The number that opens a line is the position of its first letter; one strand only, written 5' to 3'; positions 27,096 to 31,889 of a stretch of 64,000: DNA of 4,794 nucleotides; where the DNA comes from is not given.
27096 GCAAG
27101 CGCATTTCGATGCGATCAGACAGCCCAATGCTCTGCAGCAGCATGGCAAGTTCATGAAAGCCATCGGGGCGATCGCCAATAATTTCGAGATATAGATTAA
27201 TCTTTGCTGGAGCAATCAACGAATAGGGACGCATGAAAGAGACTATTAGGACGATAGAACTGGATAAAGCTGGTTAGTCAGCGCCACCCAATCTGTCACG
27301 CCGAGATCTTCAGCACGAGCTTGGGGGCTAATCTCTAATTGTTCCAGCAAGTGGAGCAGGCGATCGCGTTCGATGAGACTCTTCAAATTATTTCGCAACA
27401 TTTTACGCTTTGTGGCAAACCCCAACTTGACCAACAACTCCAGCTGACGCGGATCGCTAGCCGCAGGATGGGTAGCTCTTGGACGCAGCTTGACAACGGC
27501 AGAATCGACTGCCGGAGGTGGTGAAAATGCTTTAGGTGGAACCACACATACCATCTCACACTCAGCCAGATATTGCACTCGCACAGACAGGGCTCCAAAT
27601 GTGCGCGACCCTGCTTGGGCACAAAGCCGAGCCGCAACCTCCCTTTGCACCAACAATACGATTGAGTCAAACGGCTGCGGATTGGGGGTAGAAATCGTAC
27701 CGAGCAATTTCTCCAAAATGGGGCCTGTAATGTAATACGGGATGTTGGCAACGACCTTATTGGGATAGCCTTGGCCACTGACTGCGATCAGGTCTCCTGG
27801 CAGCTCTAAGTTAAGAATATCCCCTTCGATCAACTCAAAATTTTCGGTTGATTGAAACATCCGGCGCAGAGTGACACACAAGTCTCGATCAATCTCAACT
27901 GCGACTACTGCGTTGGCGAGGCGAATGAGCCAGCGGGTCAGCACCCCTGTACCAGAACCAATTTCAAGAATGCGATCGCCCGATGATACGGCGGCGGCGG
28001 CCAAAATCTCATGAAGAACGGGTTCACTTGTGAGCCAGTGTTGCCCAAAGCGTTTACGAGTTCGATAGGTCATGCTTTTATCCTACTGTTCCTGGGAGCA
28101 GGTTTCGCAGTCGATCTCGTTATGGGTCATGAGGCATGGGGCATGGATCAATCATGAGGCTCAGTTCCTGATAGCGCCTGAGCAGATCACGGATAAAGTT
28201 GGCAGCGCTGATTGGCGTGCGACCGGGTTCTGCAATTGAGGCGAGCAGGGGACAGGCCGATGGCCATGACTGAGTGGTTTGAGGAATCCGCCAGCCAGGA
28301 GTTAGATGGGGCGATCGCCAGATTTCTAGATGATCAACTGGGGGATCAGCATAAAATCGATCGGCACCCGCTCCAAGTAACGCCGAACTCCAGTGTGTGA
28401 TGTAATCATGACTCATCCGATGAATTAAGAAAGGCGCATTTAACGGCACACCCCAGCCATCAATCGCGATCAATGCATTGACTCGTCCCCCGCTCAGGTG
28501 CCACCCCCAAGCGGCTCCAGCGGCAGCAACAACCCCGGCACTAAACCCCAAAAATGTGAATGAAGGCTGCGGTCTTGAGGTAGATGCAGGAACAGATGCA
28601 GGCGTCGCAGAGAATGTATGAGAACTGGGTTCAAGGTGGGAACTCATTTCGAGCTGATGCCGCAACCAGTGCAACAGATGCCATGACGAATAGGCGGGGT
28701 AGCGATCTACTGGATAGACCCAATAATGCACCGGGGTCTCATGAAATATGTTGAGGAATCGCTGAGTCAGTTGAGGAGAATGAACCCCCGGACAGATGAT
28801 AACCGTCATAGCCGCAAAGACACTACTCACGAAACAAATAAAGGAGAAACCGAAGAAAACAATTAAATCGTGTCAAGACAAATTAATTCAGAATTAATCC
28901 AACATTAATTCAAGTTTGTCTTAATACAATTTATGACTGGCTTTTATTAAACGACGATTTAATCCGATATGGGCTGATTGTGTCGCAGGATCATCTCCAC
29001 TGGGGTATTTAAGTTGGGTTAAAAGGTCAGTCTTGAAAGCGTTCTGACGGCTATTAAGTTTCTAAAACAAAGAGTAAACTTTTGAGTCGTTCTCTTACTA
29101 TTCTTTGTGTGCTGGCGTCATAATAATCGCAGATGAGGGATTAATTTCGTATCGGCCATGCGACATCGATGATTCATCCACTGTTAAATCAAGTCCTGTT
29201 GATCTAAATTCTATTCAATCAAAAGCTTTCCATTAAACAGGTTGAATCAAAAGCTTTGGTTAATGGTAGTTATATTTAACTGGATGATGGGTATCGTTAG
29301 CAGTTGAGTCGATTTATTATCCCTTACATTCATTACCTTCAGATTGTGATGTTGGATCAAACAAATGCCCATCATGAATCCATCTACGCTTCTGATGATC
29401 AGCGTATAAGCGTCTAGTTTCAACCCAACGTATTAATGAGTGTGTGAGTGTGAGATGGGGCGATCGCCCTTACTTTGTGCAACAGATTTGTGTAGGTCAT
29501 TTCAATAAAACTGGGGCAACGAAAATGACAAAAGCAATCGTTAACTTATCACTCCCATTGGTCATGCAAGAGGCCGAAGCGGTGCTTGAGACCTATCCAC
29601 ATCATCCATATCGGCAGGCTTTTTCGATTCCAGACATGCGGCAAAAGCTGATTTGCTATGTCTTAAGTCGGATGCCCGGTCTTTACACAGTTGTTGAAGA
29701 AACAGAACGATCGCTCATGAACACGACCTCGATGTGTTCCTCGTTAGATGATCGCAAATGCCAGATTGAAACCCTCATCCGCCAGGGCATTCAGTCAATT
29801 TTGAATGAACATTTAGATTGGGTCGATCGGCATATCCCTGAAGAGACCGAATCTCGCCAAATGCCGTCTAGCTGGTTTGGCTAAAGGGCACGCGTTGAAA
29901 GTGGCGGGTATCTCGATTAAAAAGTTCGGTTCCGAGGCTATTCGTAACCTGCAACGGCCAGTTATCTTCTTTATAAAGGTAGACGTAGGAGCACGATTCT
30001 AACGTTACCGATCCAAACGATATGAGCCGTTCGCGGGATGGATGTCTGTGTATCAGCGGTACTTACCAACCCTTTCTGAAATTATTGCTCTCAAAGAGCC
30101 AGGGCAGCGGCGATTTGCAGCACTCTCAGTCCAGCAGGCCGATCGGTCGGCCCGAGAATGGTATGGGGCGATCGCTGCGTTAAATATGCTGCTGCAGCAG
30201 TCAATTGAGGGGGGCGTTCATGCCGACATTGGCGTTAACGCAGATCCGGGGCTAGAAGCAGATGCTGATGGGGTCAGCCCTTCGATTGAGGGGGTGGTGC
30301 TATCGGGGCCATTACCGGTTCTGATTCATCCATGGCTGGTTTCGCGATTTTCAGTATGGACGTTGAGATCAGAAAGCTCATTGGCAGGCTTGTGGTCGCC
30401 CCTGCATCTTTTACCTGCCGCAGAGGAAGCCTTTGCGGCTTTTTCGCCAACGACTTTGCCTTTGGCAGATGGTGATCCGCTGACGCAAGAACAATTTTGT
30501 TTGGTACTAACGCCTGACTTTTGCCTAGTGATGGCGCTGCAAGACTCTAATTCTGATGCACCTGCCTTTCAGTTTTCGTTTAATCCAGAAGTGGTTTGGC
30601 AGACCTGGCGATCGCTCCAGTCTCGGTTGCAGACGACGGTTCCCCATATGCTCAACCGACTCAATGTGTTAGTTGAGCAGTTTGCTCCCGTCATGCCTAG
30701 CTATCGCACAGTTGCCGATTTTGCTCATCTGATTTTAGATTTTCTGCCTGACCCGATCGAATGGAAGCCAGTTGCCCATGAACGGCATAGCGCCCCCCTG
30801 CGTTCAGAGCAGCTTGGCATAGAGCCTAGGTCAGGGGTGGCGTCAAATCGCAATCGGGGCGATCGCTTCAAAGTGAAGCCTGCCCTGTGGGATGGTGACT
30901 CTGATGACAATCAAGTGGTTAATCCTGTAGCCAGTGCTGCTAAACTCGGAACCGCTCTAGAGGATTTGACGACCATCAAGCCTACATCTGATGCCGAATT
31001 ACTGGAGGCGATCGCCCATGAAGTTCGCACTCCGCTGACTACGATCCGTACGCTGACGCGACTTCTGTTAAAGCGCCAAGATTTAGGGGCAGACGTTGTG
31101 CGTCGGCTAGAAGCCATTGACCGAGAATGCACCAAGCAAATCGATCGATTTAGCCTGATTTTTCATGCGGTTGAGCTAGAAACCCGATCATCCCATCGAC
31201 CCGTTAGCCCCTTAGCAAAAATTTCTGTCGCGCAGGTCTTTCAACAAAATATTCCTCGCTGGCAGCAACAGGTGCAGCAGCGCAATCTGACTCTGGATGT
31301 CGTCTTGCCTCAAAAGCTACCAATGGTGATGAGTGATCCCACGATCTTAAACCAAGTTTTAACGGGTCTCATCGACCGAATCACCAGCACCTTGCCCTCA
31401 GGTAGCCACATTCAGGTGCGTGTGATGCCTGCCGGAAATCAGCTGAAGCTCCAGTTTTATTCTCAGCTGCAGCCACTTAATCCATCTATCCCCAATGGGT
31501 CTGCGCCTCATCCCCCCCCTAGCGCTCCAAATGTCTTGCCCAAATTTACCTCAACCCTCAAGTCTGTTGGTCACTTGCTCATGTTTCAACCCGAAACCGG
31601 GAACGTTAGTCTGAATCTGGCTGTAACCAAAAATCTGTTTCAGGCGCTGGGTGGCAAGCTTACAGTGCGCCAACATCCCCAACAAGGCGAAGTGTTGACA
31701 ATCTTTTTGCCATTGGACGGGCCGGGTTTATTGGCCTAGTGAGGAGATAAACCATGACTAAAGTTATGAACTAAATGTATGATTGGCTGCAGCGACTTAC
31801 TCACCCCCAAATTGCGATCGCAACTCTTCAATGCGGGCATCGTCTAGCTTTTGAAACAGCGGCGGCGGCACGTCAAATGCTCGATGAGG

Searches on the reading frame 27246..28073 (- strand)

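Call 52: search_protein_families(library=pfam, proteins=[window:27246-28073:-], max_evalue=0.00001)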
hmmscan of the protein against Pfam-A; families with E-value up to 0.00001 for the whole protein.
window:27246-28073:- (275 aa): 2 families
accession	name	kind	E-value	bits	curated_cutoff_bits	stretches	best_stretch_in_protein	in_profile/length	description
PF00398.26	RrnaAD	-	1e-59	202.3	24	1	4-268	3-260/263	Ribosomal RNA adenine dimethylase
PF13649.12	Methyltransf_25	-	1.3e-06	29.4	27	1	35-94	1-66/97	Methyltransferase domain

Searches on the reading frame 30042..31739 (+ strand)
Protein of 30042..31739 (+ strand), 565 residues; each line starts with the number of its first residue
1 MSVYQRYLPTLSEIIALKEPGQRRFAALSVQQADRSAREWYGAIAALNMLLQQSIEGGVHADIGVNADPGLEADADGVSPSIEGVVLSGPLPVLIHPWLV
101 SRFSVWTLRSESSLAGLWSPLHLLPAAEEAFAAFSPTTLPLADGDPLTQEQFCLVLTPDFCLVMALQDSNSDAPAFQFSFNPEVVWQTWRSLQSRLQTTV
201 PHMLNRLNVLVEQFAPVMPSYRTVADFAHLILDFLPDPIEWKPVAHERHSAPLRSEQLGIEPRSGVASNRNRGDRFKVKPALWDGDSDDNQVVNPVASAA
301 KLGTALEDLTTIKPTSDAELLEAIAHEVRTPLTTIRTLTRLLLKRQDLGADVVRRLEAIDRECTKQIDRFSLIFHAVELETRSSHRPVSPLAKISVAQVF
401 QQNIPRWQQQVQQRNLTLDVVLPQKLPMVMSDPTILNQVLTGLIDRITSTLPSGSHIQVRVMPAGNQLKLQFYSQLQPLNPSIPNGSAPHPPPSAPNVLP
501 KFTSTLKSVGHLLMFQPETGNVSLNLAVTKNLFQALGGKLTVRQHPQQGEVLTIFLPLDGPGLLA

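Call 53: search_protein_families(library=pfam, proteins=[window:30042-31739:+], max_evalue=0.00001)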
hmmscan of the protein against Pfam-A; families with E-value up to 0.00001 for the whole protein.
window:30042-31739:+ (565 aa): 1 family
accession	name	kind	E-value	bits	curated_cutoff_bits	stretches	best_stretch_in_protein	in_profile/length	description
PF00512.31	HisKA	-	6.2e-08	33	26.9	1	319-363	4-47/66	His Kinase A (phospho-acceptor) domain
